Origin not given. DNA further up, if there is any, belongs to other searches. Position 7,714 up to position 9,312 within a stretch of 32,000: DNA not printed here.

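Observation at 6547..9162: Tandem paralog pair of unknown function: degenerate restriction-endonuclease-like core fused to a longin/roadblock-like domain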

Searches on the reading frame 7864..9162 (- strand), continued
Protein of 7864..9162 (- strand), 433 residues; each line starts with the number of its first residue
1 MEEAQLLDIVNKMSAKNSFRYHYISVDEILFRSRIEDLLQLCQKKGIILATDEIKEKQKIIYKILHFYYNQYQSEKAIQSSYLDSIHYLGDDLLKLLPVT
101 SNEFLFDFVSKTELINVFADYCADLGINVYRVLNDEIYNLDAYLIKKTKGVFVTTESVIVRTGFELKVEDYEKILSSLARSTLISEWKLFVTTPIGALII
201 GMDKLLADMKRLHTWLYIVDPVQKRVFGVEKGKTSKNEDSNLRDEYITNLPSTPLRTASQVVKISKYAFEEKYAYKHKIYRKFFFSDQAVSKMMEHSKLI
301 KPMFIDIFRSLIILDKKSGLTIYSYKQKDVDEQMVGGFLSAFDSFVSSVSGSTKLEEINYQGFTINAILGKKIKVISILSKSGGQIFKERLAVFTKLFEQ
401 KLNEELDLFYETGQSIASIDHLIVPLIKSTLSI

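Call 65: list_cluster_members(proteins=[P0075, P0076, P0077, P0078, P0080, P0085, P0087, P0092, P0100, P0101])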
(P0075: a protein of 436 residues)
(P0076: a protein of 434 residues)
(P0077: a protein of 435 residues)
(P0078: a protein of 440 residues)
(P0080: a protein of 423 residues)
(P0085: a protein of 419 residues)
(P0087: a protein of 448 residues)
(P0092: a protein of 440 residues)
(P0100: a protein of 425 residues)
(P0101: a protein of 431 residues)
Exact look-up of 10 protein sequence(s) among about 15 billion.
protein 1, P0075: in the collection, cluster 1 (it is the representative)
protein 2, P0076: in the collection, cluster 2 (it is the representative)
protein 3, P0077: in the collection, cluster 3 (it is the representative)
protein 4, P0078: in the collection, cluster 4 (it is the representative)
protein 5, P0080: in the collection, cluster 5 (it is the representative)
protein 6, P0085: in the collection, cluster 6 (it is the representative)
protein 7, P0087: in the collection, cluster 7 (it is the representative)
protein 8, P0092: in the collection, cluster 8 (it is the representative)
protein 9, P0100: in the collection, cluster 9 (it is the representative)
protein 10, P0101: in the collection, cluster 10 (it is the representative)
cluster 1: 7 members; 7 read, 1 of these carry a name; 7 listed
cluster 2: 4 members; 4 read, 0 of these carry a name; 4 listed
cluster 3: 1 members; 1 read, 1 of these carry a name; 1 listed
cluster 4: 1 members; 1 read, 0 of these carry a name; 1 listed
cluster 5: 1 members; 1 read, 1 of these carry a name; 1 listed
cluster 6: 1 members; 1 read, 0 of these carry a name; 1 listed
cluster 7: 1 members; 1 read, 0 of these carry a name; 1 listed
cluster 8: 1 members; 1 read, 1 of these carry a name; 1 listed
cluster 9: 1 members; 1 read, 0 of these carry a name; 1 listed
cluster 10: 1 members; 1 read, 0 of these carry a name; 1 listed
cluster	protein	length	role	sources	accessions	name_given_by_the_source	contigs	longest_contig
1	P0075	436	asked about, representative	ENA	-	-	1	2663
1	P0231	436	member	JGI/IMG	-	hypothetical protein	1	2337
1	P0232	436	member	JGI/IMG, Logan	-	-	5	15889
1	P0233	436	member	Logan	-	-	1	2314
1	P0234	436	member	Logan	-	-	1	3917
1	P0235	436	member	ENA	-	-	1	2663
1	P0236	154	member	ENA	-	-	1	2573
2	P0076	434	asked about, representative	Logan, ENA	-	-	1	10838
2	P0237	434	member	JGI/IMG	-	-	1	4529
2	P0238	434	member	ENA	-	-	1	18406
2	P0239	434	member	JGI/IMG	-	-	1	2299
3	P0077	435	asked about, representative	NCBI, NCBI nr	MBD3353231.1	MAG: hypothetical protein GF364_17255 [Candidatus Lokiarchaeota archaeon] | hypothetical protein [Candidatus Lokiarchaeota archaeon]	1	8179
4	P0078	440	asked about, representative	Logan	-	-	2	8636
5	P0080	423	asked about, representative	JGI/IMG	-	hypothetical protein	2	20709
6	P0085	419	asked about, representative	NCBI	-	-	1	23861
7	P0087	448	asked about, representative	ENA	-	-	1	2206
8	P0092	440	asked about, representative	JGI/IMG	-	hypothetical protein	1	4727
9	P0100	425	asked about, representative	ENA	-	-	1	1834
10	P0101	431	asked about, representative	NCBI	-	-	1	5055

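Call 71: search_protein_families(library=padloc, proteins=[window:7864-9162:-, L043:5977-7284:+, L064:5971-7275:+], max_evalue=1)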
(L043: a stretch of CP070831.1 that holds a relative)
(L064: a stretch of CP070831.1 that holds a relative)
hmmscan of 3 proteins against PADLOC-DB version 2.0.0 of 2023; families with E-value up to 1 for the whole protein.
window:7864-9162:- (433 aa): 0 families

L043:5977-7284:+ (435 aa): 0 families

L064:5971-7275:+ (434 aa): 0 families

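Call 72: search_protein_families(library=phrogs, proteins=[window:7864-9162:-, L043:5977-7284:+, L064:5971-7275:+], max_evalue=1)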
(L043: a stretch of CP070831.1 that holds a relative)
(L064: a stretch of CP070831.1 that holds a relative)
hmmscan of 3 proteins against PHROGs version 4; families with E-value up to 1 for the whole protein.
window:7864-9162:- (433 aa): 1 family
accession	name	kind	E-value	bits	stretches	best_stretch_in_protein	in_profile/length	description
phrog_31081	-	unknown function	0.34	12.3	0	358-413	20-75/109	-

L043:5977-7284:+ (435 aa): 3 families
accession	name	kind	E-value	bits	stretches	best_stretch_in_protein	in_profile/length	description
phrog_5797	-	unknown function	0.069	14.3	1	100-188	11-99/118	-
phrog_10962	-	unknown function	0.099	13.8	1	25-70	31-76/117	-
phrog_14068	-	unknown function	0.24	13.3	1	137-158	9-30/108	-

L064:5971-7275:+ (434 aa): 5 families
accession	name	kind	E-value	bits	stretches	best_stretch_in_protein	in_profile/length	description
phrog_21299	-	unknown function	0.03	15.6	1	93-147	4-60/74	-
phrog_12854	-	unknown function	0.05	14.3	1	123-181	40-98/137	-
phrog_4600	-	unknown function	0.21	12.5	0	92-125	46-78/86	-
phrog_31722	-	unknown function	0.23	12.7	1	173-209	20-56/59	-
phrog_8677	-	unknown function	0.31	11.8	0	405-423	7-25/58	-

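Call 74: search_protein_families(library=pfam, proteins=[L061:9625-10221:+, L061:10239-11312:-, L061:4821-5501:-, L061:11432-11944:+, L061:272-1684:-, L064:4334-4948:-, L065:11475-11960:-], max_evalue=0.001)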
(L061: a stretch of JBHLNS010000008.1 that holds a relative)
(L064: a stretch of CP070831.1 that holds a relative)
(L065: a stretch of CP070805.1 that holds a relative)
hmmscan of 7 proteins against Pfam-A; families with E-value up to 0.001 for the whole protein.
L061:9625-10221:+ (198 aa): 8 families
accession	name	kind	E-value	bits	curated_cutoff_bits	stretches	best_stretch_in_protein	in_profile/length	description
PF00071.28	Ras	-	2.5e-29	102.4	21.6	1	13-187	1-160/162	Ras family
PF08477.19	Roc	-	9.4e-26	90.8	27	1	13-137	1-119/119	Ras of Complex, Roc, domain of DAPkinase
PF00025.27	Arf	-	1.9e-13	50.7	22.3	1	12-185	15-172/174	ADP-ribosylation factor family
PF00009.33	GTP_EFTU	-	4.6e-07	30.1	26.5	1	51-186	62-185/188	Elongation factor Tu GTP binding domain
PF03029.23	ATP_bind_1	-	0.00027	21.3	27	1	54-181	76-211/240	Conserved hypothetical ATP binding protein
PF09439.16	SRPRB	-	0.00066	19.5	25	0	14-152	6-134/178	Signal recognition particle receptor beta subunit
PF03193.22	RsgA_GTPase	-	0.00068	19.9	30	0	13-31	108-126/174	RsgA GTPase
PF01926.29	MMR_HSR1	-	0.00094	19.7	21.9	0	14-135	2-113/113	50S ribosome-binding GTPase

L061:10239-11312:- (357 aa): 1 family
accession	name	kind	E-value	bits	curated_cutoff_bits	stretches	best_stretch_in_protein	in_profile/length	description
PF00348.22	polyprenyl_synt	-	1.2e-30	107.1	27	1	37-304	4-249/251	Polyprenyl synthetase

L061:4821-5501:- (226 aa): 3 families
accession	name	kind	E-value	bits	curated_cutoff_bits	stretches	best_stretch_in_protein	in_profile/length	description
PF04191.18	PEMT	-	3.1e-08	34.4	25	1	114-205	7-100/105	Phospholipid methyltransferase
PF04140.19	ICMT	-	4.2e-08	33.9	24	1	137-204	24-94/95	Isoprenylcysteine carboxyl methyltransferase (ICMT) family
PF02544.21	Steroid_dh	-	3.9e-05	24.1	22.6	1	122-226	51-150/150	3-oxo-5-alpha-steroid 4-dehydrogenase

L061:11432-11944:+ (170 aa): 3 families
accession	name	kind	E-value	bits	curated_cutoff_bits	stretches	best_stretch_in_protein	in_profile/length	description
PF12850.12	Metallophos_2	-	1.3e-30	106.9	27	1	1-161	1-152/154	Calcineurin-like phosphoesterase superfamily domain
PF00149.33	Metallophos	-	9.6e-15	56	21.5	1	1-127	1-190/191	Calcineurin-like phosphoesterase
PF14582.11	Metallophos_3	-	6.7e-05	22.8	28.2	0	105-164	199-253/259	Metallophosphoesterase, calcineurin superfamily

L061:272-1684:- (470 aa): 3 families
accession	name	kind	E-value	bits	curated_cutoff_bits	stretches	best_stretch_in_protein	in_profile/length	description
PF00478.31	IMPDH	-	2.3e-89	300.2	25.6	1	2-464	9-345/345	IMP dehydrogenase / GMP reductase domain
PF00571.33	CBS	-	1.3e-23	83.5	24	2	138-189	1-52/57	CBS domain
PF01070.24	FMN_dh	-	6.2e-06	25.9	24.9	1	309-359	258-305/350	FMN-dependent dehydrogenase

L064:4334-4948:- (204 aa): 1 family
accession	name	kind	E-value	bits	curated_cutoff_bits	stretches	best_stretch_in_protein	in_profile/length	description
PF00440.29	TetR_N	-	1.4e-12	47.7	24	1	10-56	1-46/47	Bacterial regulatory proteins, tetR family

L065:11475-11960:- (161 aa): 2 families
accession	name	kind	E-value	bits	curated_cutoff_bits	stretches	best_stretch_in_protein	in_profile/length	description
PF00578.27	AhpC-TSA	-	3.8e-36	124.2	26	1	10-138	1-123/124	AhpC/TSA family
PF08534.16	Redoxin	-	1.5e-19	70.7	26.6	1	10-152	2-144/148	Redoxin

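Call 91: find_related_loci(query=A1, collection=viral_contigs, flank=5000)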
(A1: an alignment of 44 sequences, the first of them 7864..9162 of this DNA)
Query A1 (433 aa) in viral_contigs; peptide patterns used: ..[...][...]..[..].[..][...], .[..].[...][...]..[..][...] (x = any residue, [..] = any of these).
64 stretches matched a pattern, but none encodes a relative of the query by tblastn (E <= 1e-3).
